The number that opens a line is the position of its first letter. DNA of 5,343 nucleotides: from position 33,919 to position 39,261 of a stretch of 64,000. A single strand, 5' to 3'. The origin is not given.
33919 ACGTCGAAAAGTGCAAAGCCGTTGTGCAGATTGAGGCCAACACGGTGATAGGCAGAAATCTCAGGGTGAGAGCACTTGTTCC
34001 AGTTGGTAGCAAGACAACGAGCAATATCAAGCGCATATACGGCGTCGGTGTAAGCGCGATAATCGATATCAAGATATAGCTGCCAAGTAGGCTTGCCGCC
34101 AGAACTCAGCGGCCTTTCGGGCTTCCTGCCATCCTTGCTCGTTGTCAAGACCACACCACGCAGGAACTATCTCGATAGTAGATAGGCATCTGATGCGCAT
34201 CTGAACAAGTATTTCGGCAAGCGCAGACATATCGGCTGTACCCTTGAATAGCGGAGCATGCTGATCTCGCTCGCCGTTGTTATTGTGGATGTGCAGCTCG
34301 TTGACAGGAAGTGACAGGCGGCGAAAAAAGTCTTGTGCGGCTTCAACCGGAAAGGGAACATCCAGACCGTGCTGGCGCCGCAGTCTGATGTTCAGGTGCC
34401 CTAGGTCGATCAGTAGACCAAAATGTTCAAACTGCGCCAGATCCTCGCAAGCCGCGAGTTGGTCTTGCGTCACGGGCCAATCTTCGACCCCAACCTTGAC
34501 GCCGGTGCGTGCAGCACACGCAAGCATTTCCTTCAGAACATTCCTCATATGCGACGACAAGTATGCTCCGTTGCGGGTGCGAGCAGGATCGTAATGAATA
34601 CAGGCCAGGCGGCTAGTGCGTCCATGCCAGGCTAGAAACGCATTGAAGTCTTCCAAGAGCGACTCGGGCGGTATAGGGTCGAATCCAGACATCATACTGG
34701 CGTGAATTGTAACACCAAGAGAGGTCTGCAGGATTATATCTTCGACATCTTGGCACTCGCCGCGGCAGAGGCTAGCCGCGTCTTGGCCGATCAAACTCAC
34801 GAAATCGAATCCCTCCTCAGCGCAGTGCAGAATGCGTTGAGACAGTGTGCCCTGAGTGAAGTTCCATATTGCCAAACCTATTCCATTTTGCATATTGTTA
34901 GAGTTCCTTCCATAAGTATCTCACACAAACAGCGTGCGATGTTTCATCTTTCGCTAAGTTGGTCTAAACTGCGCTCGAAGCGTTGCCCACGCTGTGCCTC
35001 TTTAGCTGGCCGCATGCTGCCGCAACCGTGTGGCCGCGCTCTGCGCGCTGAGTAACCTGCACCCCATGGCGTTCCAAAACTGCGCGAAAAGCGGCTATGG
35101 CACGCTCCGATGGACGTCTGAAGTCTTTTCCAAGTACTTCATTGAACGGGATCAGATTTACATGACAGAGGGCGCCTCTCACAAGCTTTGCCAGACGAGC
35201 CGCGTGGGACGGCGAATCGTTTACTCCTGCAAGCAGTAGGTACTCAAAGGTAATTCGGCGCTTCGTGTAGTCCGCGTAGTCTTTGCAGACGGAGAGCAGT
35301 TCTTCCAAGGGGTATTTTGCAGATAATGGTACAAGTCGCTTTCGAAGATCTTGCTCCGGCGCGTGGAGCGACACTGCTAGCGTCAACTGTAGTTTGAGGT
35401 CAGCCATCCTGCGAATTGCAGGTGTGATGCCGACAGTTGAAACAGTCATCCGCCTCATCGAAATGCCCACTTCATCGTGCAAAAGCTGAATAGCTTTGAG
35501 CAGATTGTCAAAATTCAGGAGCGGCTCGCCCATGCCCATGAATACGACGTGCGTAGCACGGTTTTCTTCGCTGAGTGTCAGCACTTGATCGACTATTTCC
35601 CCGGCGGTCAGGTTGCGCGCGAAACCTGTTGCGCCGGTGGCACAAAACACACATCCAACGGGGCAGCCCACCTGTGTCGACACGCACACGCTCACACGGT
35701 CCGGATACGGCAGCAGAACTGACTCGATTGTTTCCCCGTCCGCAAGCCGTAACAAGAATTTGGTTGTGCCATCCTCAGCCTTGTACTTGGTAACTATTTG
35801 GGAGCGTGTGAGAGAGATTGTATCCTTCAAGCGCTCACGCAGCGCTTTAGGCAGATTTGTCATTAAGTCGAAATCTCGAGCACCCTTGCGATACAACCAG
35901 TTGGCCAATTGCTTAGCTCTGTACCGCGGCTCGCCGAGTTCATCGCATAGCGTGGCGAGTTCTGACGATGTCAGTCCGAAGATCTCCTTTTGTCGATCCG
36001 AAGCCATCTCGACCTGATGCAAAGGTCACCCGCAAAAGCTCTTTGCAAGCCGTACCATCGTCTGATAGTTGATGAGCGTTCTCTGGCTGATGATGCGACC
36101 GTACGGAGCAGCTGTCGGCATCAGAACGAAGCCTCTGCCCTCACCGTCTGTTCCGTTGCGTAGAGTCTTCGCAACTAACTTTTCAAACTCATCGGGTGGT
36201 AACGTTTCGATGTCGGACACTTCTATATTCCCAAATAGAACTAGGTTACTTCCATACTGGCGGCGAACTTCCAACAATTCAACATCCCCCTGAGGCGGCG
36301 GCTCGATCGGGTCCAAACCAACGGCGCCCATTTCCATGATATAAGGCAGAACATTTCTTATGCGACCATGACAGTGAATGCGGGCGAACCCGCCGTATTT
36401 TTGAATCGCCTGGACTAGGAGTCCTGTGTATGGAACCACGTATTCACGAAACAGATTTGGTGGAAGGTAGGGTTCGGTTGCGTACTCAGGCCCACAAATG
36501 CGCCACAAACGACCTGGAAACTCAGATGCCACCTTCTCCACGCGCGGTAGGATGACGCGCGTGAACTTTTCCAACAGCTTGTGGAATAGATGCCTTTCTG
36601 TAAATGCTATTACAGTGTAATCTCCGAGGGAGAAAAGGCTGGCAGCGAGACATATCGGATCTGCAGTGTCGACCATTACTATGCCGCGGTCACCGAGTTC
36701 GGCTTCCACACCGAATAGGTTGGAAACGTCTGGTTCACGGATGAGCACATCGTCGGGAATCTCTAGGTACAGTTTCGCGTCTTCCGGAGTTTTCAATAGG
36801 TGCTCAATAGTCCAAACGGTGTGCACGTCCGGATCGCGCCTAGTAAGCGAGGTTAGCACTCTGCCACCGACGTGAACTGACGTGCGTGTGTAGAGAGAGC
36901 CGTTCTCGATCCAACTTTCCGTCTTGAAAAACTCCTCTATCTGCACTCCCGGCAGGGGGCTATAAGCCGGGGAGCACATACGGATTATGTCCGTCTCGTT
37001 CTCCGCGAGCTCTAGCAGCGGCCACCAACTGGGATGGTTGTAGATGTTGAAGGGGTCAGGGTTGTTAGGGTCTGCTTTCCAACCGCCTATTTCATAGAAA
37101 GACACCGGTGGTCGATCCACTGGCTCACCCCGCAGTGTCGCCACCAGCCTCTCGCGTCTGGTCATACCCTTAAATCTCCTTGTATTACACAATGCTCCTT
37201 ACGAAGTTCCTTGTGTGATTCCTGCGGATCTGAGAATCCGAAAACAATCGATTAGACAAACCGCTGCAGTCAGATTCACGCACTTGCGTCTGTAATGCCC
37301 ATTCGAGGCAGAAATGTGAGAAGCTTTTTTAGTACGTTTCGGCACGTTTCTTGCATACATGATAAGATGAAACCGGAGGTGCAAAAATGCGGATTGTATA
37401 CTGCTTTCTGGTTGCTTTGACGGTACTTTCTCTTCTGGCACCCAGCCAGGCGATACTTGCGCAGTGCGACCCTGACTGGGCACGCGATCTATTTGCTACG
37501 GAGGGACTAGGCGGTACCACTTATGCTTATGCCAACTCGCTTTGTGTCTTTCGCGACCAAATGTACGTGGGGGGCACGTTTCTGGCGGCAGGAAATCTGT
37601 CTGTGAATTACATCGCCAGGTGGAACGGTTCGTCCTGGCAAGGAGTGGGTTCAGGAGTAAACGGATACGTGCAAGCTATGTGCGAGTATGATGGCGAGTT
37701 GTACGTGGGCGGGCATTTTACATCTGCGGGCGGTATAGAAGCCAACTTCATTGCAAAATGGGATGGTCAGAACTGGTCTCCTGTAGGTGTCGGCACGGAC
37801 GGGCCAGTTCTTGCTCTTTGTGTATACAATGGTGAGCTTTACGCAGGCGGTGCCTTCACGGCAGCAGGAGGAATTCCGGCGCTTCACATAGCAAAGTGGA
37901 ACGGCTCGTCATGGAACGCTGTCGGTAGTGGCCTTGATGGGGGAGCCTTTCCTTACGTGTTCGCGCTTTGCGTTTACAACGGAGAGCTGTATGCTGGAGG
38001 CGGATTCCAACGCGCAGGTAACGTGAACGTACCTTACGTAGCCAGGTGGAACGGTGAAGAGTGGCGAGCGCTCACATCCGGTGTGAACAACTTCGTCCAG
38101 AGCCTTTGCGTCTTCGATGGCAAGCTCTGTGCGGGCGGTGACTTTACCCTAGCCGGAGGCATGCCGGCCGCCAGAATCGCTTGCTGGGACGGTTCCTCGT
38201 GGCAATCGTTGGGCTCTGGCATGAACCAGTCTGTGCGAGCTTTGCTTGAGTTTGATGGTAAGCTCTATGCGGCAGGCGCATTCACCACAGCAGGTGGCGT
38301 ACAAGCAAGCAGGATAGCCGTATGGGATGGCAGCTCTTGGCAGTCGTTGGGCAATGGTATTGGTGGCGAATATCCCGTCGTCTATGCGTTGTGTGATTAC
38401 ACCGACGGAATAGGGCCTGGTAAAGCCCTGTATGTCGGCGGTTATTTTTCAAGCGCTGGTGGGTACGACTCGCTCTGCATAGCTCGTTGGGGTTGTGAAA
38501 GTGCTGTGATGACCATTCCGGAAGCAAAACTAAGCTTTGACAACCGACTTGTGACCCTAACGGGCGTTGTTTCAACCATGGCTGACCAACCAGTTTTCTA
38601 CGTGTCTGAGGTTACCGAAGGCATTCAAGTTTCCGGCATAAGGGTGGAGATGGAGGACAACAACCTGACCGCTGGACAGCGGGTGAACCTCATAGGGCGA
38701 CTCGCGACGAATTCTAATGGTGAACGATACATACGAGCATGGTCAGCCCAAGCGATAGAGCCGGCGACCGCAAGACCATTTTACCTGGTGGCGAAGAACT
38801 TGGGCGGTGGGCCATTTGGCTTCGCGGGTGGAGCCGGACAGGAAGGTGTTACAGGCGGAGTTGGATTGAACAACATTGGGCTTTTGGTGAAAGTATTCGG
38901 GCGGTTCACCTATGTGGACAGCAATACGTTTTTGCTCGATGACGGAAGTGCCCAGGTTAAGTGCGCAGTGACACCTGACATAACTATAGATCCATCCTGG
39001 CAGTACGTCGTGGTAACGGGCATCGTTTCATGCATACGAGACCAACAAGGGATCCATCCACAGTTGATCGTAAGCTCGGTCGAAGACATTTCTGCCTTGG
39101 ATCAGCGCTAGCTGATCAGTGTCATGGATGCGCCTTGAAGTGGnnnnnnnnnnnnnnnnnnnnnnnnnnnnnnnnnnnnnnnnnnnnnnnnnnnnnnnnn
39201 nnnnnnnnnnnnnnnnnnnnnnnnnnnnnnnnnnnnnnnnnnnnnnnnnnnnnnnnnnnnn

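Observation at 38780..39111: Shared C-terminal ~100-aa domain between the 48-aa-repeat protein and the BNR/FN3 giant protein: candidate sorting/anchoring module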

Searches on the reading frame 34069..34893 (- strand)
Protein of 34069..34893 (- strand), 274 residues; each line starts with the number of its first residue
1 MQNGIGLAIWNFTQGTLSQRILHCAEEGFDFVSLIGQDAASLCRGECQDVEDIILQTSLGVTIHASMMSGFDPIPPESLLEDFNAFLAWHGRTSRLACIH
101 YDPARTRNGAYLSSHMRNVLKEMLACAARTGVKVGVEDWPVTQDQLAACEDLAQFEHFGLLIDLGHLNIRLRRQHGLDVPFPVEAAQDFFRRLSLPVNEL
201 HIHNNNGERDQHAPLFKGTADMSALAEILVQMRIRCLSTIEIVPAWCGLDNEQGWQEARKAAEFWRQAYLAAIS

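Call 21: search_protein_families(library=pfam, proteins=[window:34069-34893:-], max_evalue=0.001)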
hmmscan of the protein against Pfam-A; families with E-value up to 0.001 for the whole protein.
window:34069-34893:- (274 aa): 1 family
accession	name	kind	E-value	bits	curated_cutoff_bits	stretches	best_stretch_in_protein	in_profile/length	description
PF01261.30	AP_endonuc_2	-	1.2e-12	48.5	31.1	1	24-260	4-244/249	Xylose isomerase-like TIM barrel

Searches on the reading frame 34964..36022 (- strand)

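Call 21: search_protein_families(library=pfam, proteins=[window:34964-36022:-], max_evalue=0.001)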
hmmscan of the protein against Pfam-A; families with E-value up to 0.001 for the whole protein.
window:34964-36022:- (352 aa): 2 families
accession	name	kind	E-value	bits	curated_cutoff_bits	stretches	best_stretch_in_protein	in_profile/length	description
PF04055.27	Radical_SAM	-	1e-20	75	29.5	1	115-271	2-158/166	Radical SAM superfamily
PF21016.3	RlmN_N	-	2.9e-18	65.8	24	1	13-69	2-58/60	Ribosomal RNA large subunit methyltransferase N-terminal domain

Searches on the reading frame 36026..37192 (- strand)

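Call 21: search_protein_families(library=pfam, proteins=[window:36026-37192:-], max_evalue=0.001)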
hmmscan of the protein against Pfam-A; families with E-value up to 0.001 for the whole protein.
window:36026-37192:- (388 aa): 1 family
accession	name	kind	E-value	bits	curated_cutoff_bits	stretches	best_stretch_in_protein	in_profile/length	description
PF01208.23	URO-D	-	1.3e-15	57.8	23.9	1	162-359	129-323/346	Uroporphyrinogen decarboxylase (URO-D)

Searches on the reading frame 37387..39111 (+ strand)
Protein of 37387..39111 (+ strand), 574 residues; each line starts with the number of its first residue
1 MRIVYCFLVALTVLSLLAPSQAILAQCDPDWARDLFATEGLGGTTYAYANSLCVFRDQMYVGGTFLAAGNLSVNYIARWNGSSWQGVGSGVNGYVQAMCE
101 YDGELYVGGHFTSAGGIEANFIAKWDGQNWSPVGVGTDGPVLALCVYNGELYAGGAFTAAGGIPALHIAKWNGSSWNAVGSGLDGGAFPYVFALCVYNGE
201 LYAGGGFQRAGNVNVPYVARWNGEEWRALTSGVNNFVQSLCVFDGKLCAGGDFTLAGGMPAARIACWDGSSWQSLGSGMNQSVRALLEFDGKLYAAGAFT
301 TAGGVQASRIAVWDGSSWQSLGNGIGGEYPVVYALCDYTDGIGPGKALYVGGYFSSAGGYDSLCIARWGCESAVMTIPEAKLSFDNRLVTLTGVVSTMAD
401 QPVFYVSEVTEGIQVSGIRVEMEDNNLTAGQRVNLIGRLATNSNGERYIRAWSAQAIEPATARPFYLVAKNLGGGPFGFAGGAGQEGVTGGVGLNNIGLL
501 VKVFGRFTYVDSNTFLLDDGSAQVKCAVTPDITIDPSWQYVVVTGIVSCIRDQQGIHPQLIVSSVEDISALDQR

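Call 7: search_protein_families(library=pfam, proteins=[window:37387-39108:+], max_evalue=1)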
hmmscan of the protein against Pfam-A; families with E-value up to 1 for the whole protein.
window:37387-39108:+ (574 aa): 4 families
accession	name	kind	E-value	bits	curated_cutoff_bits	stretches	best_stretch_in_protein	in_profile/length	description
PF17164.10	DUF5122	-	1.1e-17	64.5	27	2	290-311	3-24/36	Domain of unknown function (DUF5122) beta-propeller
PF12768.13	Rax2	-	4.6e-09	36.5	28.8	3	54-180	31-163/254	Rax2 C-terminal beta propeller domain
PF19565.4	DUF6087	-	3.1e-06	27.8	27.1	1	121-138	45-62/99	Family of unknown function (DUF6087)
PF04076.19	BOF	-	0.022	15.3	25.8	1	369-444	17-92/103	Bacterial OB fold (BOF) protein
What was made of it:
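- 37387..39111 (+): Gene A: 574-aa exported protein, made of signal peptide, DUF5122/Rax2-type propeller, OB1 and the C-terminal OB2 domain. Pfam DUF5122 at E 1e-17 and Rax2 at E 5e-9 (call 7).
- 37474..38481 (+): Beta-propeller passenger of A, built from ~48-50-aa repeats (residues ~30-365). Pfam DUF5122 and Rax2 matches (call 7).
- On BOF family (PF04076): Protein A's OB1 scores 15.3 bits, E 0.022 (call 7).
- The BOF resemblance of A's own OB1 is below Pfam's threshold (call 7).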

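Call 9: search_protein_families(library=ncbifam, proteins=[window:37387-39108:+], max_evalue=1)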
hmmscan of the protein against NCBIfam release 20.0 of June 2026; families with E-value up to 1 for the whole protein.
window:37387-39108:+ (574 aa): 2 families
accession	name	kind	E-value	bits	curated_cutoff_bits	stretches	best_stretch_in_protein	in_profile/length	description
TIGR00156.1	TIGR00156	subfamily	0.014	15.4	108.15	1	369-444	40-115/128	YgiW/YdeI family stress tolerance OB fold protein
NF033674.1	stress_OB_fold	domain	0.026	14.7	35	1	371-443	26-98/111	NirD/YgiW/YdeI family stress tolerance protein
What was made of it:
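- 38488..38751 (+): OB1 of A (residues ~368-455): a five-stranded barrel, weakly like BOF/YgiW, carrying the invariant DGERYI motif. Pfam BOF E 0.022 and NCBIfam YgiW/YdeI E 0.014, both below cut-off (calls 7, 9).
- On T9SS C-terminal domain (Por_Secre_tail): No such hit for A or B in Pfam or NCBIfam at E<=1 (calls 7, 9).
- Closest known: BOF family. Same: OB1 of protein A gives weak matches (E 0.02, calls 7, 9).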

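Call 57: find_encoding_contigs(protein=window:37387-39111:+, flank=2000, max_places=3)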
Protein window:37387-39111:+ (574 aa): no gene with exactly this product is on record in the collection.
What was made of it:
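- Tried and rejected: The exact-sequence look-up of protein A found no record (call 57).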
